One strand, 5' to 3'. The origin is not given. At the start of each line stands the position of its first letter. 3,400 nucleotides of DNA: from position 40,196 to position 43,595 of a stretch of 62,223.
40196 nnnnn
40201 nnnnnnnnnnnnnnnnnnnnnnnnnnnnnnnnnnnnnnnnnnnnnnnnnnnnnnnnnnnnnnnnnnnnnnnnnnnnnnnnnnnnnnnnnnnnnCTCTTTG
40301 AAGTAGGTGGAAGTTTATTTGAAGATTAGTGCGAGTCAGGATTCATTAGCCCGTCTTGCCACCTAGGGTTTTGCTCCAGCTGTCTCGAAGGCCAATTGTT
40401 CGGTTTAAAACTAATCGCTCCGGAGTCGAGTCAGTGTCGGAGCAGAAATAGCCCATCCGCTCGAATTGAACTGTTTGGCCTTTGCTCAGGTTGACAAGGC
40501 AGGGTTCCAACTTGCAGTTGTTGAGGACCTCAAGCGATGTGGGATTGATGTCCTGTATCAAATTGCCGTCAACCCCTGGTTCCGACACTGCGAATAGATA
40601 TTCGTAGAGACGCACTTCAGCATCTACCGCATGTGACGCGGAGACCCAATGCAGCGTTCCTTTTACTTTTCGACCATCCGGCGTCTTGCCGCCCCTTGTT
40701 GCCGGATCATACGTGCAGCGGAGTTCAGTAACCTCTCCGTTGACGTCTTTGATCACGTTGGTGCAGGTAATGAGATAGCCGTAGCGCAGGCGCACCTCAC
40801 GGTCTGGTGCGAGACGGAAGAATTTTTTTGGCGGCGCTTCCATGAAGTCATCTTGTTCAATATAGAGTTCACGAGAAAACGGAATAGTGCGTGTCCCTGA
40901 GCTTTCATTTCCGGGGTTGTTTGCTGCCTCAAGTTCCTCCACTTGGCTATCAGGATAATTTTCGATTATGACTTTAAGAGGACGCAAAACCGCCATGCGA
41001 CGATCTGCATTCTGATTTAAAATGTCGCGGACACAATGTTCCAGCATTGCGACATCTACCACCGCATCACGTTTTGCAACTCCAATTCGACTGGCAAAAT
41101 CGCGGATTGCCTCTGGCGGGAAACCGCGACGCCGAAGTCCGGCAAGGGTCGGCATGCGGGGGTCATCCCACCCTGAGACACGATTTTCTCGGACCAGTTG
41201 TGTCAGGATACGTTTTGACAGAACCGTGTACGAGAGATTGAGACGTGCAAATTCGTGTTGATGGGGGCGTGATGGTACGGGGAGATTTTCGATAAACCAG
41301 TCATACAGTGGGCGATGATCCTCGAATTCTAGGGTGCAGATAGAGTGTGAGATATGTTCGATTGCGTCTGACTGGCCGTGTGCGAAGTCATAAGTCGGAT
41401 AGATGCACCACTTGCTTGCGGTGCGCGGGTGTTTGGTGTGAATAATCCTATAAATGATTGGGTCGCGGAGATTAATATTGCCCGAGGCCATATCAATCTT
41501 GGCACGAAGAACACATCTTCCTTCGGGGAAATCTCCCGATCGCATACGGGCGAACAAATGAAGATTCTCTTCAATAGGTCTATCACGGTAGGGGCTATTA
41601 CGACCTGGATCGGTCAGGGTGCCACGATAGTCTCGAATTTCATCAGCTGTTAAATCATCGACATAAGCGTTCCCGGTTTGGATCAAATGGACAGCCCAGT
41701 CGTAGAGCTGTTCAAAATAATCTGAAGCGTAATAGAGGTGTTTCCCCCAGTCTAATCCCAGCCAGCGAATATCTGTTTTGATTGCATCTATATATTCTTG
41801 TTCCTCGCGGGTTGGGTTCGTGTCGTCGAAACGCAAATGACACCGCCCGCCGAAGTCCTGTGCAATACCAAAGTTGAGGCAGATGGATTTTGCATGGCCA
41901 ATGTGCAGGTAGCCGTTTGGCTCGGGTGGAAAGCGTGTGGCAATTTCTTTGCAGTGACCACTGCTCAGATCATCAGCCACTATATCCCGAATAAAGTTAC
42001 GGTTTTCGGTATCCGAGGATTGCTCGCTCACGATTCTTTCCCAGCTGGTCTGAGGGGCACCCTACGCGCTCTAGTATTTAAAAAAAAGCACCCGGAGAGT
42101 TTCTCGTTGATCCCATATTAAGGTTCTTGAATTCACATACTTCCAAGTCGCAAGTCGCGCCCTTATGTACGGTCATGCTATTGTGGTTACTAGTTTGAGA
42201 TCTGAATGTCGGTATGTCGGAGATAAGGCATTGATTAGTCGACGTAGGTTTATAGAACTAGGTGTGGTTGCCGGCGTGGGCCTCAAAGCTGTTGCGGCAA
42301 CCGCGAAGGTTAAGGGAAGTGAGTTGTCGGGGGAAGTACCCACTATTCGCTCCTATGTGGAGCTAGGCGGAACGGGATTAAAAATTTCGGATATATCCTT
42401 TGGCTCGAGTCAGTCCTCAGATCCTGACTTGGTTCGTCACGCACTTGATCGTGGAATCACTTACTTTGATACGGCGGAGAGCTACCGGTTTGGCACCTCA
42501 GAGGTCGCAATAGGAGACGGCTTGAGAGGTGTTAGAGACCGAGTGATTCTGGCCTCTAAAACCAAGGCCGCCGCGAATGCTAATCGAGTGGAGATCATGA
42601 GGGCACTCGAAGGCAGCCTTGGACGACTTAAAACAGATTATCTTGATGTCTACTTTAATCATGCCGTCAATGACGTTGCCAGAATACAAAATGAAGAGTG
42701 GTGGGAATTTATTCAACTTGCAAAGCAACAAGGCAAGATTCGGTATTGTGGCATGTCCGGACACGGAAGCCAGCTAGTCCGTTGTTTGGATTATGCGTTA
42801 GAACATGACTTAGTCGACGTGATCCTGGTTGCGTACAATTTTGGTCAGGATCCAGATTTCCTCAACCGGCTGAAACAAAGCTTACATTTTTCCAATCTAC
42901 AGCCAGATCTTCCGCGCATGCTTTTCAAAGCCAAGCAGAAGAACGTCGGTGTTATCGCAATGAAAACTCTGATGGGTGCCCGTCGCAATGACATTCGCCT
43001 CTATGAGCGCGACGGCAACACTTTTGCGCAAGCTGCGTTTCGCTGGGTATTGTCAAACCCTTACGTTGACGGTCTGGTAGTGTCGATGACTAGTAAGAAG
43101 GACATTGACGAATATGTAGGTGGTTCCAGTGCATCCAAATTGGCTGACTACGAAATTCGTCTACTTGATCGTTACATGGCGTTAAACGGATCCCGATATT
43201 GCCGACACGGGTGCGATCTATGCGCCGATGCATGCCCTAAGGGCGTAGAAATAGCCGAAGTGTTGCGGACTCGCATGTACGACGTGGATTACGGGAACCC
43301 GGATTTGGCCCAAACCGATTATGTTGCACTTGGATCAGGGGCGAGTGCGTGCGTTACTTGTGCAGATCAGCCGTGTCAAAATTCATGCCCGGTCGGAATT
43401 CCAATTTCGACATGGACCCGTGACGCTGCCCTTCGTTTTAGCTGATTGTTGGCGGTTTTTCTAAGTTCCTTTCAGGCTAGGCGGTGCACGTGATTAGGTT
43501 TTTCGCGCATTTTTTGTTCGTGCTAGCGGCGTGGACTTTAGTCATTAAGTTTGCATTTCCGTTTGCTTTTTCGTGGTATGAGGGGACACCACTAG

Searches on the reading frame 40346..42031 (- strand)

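Call 7: search_protein_families(library=pfam, proteins=[window:40346-42031:-], max_evalue=0.001)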
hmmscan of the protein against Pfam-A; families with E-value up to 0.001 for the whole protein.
window:40346-42031:- (561 aa): 3 families
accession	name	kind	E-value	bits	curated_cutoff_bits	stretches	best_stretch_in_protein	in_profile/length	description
PF00749.27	tRNA-synt_1c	-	6.1e-109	364.2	23.4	1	30-339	2-313/314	tRNA synthetases class I (E and Q), catalytic domain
PF03950.23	tRNA-synt_1c_C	-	1.6e-31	108.8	23.9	1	342-442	1-91/91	tRNA synthetases class I (E and Q), anti-codon binding domain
PF20974.2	tRNA-synt_1c_C2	-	4.6e-21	75.7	23.9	1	459-532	1-69/69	tRNA synthetases class I (E and Q), anti-codon binding domain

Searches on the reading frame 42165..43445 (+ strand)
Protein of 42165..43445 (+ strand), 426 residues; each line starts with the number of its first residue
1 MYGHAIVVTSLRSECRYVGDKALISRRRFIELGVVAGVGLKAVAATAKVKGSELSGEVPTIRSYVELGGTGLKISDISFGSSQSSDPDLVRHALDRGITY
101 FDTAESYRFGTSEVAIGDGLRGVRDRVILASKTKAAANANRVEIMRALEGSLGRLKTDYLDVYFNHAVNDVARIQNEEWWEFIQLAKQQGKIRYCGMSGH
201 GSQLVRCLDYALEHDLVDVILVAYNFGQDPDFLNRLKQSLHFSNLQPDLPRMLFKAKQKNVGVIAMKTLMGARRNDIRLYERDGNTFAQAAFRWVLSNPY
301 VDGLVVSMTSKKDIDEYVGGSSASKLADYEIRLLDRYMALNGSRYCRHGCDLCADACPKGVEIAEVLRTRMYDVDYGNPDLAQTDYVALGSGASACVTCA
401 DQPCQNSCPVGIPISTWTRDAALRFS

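Call 7: search_protein_families(library=pfam, proteins=[window:42165-43445:+], max_evalue=0.001)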
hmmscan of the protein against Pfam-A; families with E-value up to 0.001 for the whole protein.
window:42165-43445:+ (426 aa): 2 families
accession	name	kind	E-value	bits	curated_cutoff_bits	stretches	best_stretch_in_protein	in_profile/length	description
PF00248.27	Aldo_ket_red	-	8.5e-32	110.8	24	1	82-271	17-194/291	Aldo/keto reductase family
PF14691.11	Fer4_20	-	6.8e-06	26.3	25.8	1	392-420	20-48/113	Dihydroprymidine dehydrogenase domain II, 4Fe-4S cluster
